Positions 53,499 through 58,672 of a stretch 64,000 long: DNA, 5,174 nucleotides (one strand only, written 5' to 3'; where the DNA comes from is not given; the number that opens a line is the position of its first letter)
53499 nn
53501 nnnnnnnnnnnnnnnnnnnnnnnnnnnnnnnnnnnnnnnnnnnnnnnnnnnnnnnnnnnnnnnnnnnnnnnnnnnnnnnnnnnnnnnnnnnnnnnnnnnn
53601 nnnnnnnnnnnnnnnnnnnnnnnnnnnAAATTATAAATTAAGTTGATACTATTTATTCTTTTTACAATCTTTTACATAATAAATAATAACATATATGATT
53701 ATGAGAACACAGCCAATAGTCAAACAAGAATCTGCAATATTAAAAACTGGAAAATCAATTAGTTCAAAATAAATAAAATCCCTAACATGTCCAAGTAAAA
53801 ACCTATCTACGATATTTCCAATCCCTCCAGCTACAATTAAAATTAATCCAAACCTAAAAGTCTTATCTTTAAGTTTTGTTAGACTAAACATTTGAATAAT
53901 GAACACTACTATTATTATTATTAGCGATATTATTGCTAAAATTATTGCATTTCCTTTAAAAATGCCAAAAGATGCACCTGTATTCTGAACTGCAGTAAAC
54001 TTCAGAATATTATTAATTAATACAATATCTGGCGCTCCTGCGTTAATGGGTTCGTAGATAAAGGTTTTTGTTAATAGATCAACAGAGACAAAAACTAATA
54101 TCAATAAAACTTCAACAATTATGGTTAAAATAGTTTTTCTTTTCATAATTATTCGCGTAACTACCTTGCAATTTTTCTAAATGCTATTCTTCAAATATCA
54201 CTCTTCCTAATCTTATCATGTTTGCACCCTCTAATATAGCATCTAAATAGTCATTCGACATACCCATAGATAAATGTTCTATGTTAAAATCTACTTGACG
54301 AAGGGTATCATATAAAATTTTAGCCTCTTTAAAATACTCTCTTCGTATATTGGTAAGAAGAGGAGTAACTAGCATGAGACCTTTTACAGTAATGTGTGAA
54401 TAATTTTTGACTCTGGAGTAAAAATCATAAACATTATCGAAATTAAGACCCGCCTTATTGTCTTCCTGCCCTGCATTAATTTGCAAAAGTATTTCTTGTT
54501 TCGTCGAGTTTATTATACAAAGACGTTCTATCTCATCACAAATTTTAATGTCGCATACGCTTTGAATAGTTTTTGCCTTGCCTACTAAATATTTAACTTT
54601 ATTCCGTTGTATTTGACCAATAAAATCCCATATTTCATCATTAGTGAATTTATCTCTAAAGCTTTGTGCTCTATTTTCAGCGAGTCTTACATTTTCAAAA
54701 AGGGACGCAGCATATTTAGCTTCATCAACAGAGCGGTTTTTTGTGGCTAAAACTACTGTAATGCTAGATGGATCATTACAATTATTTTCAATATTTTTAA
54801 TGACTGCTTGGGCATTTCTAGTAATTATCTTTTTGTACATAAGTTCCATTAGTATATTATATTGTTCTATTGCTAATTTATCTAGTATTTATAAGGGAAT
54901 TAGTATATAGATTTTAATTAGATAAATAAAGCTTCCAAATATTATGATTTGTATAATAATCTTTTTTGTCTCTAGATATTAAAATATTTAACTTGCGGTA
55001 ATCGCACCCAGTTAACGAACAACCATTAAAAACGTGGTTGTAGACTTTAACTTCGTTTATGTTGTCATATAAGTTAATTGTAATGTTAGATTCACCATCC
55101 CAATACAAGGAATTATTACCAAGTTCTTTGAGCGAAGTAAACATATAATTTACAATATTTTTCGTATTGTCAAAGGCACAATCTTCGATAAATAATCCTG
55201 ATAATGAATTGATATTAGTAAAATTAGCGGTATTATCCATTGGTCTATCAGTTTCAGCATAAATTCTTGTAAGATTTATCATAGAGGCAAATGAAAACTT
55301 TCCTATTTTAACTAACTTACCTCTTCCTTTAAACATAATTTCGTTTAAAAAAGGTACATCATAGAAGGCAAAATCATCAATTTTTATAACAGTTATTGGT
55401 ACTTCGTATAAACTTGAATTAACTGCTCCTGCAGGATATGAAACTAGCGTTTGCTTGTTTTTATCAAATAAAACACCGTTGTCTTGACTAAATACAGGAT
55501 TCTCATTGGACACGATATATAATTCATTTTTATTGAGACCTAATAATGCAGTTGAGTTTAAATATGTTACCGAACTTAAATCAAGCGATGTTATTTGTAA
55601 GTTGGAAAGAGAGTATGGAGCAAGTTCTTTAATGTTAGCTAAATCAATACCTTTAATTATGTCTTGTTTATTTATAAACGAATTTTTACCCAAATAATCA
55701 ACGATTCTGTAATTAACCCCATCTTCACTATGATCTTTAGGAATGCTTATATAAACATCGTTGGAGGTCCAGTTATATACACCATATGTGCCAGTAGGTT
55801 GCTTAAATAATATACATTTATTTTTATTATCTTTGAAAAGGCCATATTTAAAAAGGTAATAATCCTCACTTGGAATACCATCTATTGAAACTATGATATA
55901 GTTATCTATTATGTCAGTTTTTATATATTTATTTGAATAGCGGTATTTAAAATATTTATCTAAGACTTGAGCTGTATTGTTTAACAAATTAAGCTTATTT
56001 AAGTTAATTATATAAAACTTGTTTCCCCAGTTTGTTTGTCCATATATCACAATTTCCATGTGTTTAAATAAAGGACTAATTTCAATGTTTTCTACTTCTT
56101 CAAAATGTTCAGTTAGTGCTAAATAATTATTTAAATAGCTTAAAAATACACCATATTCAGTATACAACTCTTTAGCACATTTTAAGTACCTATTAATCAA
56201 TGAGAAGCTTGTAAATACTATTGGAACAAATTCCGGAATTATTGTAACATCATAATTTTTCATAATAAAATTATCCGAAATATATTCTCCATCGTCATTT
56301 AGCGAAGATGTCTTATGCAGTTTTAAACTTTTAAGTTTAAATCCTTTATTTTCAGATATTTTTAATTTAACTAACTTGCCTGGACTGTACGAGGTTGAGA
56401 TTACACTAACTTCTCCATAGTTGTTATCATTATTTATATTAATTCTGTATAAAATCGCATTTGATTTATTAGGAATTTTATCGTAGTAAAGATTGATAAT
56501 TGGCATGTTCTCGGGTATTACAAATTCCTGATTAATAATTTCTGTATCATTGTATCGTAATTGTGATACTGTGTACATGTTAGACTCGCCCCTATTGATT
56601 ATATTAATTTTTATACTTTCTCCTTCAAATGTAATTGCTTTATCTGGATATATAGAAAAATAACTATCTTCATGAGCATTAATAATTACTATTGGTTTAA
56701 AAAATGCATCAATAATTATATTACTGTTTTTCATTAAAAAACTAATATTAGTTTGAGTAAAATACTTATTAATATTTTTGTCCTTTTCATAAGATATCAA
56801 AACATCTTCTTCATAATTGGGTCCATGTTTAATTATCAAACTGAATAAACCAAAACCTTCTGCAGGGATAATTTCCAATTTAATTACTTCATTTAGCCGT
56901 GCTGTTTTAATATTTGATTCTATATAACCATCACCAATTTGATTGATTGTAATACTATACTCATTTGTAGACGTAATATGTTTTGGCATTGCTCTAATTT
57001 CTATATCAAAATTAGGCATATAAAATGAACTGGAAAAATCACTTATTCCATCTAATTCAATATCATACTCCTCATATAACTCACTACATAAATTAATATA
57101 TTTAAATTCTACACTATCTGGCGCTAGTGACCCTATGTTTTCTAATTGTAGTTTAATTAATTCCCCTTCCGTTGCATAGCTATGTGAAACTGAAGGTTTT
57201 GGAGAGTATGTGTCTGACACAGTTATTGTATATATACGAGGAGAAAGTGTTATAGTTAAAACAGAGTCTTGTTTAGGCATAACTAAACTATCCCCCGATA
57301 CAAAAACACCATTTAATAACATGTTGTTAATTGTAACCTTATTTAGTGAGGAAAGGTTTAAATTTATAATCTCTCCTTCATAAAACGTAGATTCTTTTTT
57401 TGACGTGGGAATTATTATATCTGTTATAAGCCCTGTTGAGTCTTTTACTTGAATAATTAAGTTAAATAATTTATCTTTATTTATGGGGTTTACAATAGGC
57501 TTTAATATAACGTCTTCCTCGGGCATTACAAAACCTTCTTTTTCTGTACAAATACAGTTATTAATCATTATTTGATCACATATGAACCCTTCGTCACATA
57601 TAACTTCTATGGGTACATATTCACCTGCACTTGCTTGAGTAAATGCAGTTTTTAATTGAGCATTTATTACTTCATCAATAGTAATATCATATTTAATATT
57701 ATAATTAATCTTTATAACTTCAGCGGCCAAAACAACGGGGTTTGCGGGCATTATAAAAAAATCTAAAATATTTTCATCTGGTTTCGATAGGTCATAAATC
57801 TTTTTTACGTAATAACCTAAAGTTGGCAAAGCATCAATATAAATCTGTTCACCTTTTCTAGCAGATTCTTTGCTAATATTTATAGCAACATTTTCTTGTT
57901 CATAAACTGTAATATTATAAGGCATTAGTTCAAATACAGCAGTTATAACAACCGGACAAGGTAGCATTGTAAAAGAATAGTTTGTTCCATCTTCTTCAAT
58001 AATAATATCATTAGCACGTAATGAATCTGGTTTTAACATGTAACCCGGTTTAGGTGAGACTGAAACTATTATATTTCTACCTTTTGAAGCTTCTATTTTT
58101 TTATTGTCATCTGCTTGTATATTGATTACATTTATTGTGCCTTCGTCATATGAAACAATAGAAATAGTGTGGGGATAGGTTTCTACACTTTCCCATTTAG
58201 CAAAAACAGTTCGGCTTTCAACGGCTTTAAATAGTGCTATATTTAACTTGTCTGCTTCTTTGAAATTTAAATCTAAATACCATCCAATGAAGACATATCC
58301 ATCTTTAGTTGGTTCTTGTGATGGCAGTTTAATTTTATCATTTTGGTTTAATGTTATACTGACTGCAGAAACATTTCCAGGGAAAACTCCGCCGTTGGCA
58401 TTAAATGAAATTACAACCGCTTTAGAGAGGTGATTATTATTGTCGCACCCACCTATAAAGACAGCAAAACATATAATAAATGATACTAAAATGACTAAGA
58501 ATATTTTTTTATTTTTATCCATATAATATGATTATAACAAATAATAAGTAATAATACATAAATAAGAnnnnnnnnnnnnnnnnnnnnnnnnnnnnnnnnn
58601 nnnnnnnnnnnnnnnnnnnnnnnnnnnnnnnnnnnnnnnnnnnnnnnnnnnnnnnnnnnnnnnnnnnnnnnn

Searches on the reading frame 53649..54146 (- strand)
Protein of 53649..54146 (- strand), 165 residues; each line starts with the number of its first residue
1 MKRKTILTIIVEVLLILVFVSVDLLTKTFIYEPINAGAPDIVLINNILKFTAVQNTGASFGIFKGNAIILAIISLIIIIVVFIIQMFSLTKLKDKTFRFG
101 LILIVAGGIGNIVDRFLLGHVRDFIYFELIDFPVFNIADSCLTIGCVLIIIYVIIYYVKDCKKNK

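Call 3: search_protein_families(library=pfam, proteins=[window:53649-54146:-], max_evalue=0.01)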
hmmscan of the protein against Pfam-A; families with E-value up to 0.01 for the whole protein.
window:53649-54146:- (165 aa): 2 families
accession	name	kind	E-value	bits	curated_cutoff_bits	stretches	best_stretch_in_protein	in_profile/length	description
PF01252.23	Peptidase_A8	-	1.8e-33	116.2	25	1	15-154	1-141/142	Signal peptidase (SPase) II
PF12832.13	MFS_1_like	-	0.0037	16.8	25.2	1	7-161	67-188/373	MFS_1 like family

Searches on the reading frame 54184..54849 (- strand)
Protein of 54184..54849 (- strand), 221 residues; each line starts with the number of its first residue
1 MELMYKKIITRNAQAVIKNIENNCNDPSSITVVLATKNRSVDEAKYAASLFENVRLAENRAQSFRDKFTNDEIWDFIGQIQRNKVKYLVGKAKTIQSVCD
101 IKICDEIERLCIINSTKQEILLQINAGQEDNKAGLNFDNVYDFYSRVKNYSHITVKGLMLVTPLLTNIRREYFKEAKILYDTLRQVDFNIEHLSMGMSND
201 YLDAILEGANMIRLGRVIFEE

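Call 3: search_protein_families(library=pfam, proteins=[window:54184-54849:-], max_evalue=0.01)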
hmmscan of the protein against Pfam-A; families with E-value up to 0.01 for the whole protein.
window:54184-54849:- (221 aa): 1 family
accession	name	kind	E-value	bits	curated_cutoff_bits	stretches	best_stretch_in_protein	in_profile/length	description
PF01168.26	Ala_racemase_N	-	2.5e-09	37.6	24.1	1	63-219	61-216/220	Alanine racemase, N-terminal domain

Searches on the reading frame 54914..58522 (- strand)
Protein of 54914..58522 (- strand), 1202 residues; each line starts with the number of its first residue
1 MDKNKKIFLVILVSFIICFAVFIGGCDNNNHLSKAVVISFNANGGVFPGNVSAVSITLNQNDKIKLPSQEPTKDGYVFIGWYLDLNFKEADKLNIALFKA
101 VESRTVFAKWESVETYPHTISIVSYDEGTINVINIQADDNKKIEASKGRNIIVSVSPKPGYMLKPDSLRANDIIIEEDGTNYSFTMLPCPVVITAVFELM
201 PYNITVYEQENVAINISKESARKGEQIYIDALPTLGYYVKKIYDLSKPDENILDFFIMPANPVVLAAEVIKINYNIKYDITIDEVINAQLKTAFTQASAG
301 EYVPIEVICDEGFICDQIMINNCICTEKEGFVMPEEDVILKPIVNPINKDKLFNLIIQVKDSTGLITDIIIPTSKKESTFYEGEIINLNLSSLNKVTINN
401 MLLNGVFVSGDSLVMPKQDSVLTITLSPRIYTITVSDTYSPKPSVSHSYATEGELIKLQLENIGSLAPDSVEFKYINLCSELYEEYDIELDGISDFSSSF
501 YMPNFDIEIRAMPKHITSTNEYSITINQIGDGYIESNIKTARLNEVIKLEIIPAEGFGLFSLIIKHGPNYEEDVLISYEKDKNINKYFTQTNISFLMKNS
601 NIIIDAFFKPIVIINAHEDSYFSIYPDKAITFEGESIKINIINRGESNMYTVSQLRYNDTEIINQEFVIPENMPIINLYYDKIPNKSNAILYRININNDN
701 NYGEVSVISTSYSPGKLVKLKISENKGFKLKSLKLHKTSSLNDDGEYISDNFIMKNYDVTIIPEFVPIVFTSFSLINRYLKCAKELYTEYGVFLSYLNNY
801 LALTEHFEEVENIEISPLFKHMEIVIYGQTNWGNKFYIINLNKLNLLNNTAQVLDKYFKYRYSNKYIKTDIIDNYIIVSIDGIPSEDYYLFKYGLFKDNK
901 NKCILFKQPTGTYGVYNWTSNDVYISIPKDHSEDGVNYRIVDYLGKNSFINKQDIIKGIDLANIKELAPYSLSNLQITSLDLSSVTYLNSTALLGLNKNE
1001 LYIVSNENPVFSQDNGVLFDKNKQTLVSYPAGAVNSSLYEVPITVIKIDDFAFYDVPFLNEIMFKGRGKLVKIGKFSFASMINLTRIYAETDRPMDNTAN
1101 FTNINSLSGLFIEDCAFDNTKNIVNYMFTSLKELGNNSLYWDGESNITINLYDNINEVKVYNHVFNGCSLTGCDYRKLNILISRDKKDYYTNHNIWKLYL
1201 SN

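Call 3: search_protein_families(library=pfam, proteins=[window:54914-58522:-], max_evalue=0.01)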
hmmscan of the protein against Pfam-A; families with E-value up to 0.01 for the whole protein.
window:54914-58522:- (1202 aa): 2 families
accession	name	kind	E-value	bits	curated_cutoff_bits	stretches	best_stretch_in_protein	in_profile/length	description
PF18998.6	Flg_new_2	-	7.2e-16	58.4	23.6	0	145-199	19-71/73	Divergent InlB B-repeat domain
PF09479.16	Flg_new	-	2.6e-10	40.7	27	1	38-90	3-47/65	Listeria-Bacteroides repeat domain (List_Bact_rpt)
